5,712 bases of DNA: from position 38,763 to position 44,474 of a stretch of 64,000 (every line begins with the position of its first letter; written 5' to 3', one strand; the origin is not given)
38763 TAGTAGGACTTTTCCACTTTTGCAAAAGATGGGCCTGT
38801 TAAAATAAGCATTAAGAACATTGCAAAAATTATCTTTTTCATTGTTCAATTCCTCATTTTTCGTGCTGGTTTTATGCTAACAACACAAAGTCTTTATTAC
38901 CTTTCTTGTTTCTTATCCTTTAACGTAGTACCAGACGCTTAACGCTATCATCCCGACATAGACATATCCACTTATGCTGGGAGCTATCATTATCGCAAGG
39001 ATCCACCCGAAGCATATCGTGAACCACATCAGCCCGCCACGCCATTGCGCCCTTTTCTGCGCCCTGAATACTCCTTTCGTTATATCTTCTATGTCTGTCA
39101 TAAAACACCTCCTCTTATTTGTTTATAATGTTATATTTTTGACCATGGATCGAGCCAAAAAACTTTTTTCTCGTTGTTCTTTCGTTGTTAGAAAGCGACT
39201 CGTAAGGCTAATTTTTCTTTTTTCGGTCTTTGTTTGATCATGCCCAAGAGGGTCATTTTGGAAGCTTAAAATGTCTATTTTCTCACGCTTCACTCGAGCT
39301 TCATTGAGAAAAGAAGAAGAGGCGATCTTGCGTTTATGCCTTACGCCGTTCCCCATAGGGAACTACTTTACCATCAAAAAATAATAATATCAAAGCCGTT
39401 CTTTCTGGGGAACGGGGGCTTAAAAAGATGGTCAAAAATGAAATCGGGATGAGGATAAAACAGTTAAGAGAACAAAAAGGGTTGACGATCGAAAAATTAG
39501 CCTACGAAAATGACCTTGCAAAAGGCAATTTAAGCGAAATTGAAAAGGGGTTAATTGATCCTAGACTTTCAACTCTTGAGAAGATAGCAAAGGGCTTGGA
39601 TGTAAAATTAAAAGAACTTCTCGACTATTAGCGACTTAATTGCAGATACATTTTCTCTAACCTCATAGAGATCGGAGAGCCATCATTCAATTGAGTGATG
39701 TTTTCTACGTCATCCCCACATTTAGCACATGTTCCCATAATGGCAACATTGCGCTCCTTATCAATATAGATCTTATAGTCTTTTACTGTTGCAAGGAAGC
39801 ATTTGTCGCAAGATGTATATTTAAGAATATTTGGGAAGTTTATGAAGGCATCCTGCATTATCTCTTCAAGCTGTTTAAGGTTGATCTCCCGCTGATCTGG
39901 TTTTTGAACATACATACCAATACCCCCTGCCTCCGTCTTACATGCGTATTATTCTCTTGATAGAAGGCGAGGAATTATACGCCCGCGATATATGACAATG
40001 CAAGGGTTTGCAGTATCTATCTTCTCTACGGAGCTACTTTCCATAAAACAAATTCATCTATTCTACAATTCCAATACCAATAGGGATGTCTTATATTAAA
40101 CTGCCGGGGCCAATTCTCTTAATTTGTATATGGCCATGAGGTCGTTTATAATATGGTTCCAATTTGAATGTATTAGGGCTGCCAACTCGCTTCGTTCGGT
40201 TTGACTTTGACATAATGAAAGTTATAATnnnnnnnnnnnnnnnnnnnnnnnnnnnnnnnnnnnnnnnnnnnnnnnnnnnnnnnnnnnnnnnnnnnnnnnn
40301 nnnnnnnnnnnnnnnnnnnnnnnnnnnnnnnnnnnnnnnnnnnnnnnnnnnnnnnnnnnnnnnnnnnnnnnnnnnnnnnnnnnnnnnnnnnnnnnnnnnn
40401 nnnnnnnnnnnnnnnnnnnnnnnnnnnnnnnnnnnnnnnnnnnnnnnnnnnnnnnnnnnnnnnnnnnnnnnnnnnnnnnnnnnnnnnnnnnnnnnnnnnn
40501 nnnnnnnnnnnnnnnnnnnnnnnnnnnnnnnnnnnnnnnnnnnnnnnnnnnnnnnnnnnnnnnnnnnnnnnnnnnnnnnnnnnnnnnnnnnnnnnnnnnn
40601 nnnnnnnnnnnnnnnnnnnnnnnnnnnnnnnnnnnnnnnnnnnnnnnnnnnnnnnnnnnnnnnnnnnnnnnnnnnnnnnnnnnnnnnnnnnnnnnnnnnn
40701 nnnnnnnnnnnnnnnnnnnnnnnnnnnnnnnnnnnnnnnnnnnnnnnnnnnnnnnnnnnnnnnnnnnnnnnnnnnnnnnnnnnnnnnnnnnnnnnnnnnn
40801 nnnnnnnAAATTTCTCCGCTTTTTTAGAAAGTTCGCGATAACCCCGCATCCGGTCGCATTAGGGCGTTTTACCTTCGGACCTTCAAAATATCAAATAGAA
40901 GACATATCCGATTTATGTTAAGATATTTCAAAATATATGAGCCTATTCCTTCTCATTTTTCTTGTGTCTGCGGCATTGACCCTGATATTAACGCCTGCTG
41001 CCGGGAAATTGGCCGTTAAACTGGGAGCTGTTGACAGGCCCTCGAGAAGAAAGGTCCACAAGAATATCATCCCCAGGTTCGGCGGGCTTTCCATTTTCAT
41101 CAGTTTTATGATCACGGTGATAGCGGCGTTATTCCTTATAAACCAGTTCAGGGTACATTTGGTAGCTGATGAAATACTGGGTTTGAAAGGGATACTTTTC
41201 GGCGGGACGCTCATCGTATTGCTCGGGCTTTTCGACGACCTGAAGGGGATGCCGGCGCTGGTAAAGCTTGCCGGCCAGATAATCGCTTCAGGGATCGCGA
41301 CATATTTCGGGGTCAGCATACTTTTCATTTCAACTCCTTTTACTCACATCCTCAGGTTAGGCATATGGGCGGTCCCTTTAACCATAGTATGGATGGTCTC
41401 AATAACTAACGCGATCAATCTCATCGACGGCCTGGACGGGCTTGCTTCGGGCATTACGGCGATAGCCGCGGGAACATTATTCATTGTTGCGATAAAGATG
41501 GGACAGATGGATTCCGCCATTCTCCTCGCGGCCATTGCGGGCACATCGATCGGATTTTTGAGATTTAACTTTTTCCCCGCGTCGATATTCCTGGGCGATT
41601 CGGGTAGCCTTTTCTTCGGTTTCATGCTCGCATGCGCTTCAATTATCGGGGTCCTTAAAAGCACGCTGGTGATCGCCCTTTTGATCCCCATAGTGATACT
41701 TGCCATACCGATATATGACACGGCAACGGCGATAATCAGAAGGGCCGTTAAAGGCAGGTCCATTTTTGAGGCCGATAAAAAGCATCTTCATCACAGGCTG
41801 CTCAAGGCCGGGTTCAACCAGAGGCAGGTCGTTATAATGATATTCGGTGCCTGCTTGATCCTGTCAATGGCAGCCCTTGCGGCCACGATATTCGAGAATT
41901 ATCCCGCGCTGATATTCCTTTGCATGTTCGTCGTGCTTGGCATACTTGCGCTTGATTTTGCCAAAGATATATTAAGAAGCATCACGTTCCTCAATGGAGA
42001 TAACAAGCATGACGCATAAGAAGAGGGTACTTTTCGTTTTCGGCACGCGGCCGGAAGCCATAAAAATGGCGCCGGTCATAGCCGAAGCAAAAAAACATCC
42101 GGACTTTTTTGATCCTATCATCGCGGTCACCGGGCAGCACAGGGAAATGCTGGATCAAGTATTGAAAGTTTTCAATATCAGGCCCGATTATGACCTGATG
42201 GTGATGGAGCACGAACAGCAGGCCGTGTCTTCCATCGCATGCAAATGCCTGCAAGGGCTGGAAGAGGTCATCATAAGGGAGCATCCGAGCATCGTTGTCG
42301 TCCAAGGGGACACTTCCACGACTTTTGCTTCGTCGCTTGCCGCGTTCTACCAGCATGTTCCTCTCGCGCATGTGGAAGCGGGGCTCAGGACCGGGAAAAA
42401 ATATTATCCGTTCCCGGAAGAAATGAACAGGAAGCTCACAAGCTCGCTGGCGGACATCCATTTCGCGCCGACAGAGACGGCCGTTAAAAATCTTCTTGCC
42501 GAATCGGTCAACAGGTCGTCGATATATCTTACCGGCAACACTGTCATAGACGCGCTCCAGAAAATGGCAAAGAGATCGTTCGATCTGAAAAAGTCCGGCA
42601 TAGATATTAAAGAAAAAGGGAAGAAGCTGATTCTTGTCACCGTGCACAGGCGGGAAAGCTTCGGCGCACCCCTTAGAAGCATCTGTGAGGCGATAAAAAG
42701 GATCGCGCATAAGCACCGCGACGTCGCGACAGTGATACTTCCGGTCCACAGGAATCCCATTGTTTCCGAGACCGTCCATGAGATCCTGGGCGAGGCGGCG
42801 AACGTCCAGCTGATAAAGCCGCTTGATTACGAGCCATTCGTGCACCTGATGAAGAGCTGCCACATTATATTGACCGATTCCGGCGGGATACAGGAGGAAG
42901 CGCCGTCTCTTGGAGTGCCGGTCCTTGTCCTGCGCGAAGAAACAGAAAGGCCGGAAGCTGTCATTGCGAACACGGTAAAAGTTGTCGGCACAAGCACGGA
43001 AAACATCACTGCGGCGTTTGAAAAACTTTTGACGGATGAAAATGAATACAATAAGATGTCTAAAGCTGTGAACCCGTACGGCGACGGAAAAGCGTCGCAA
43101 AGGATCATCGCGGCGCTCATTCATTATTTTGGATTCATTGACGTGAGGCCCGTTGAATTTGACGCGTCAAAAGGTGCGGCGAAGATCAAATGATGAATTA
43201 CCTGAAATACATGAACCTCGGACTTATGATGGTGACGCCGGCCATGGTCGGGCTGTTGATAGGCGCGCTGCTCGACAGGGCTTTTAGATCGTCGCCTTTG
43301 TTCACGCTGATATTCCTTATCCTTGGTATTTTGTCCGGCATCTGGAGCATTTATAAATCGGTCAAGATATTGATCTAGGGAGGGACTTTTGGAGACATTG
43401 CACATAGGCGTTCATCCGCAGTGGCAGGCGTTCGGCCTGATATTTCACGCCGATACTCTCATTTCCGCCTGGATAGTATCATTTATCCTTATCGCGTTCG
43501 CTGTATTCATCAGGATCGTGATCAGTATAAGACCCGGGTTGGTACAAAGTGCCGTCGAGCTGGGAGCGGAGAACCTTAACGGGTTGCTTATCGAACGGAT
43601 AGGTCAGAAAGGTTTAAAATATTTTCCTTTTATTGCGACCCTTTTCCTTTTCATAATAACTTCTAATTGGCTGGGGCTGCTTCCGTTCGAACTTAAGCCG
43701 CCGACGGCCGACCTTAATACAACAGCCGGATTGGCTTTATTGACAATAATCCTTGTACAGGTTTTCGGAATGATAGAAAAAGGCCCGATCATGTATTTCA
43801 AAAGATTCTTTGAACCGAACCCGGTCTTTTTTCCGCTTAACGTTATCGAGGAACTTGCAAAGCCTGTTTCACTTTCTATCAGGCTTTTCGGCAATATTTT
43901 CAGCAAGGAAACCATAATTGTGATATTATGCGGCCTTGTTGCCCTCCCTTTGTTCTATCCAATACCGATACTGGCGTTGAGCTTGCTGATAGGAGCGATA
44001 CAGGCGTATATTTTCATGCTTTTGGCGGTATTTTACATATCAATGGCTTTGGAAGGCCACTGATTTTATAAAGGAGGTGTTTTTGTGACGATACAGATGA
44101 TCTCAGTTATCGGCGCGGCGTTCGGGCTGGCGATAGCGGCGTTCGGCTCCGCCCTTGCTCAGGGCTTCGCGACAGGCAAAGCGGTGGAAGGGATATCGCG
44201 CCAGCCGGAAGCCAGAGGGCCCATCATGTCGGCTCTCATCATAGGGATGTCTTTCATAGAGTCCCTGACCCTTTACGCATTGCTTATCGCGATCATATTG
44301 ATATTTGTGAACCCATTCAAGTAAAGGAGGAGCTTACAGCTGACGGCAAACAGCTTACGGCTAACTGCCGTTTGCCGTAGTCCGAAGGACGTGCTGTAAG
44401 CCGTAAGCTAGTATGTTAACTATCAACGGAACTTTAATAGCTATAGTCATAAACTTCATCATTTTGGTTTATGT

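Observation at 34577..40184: tRNA-Glu(CUC) gene split in two by a 5.5-kb serine-recombinase element, with the missing 3' end 5,533 bp downstream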

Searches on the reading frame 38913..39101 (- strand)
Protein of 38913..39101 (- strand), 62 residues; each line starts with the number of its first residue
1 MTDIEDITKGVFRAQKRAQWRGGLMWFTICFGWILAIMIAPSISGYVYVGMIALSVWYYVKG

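Call 7: search_protein_families(library=pfam, max_evalue=0.01, proteins=[window:38913-39101:-])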
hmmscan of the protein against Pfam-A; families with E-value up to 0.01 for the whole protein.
window:38913-39101:- (62 aa): 1 family
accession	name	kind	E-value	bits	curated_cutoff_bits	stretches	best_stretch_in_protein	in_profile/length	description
PF19762.4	DUF6249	-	0.0024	18.2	33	1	5-54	41-90/104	Domain of unknown function (DUF6249)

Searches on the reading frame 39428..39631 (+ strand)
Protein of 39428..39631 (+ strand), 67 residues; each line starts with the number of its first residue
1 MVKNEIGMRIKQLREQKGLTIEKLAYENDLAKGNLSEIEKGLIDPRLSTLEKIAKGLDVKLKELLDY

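Call 7: search_protein_families(library=pfam, max_evalue=0.01, proteins=[window:39428-39631:+])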
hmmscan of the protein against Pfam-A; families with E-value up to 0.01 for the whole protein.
window:39428-39631:+ (67 aa): 5 families
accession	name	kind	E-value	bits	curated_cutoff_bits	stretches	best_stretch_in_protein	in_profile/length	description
PF01381.28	HTH_3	-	2.9e-11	43.7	23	1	10-64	1-55/55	Helix-turn-helix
PF12844.13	HTH_19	-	4.2e-11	43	30.2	1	7-65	1-59/64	Helix-turn-helix domain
PF13560.12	HTH_31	-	2.8e-09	37.6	27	1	5-60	1-57/64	Helix-turn-helix domain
PF13443.12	HTH_26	-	7.6e-09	36.1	22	1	9-67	1-60/63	Cro/C1-type HTH DNA-binding domain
PF13413.12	HTH_25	-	0.0073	16.6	24.6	0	10-41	2-33/62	Helix-turn-helix domain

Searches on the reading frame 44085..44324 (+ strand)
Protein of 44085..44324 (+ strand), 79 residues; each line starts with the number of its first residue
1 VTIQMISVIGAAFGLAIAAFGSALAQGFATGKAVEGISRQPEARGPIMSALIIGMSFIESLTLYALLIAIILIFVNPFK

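Call 80: find_encoding_contigs(protein=window:44085-44324:+, flank=10000, max_places=10)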
Protein window:44085-44324:+ (79 aa): 1 contig read that carries it; 1 place shown.
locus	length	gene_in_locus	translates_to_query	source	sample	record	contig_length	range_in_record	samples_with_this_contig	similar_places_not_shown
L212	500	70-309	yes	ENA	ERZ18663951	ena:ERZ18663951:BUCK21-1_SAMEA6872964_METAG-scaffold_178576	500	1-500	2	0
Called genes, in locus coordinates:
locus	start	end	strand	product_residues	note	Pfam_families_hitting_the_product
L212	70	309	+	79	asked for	PF00137:ATP-synt_C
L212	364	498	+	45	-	?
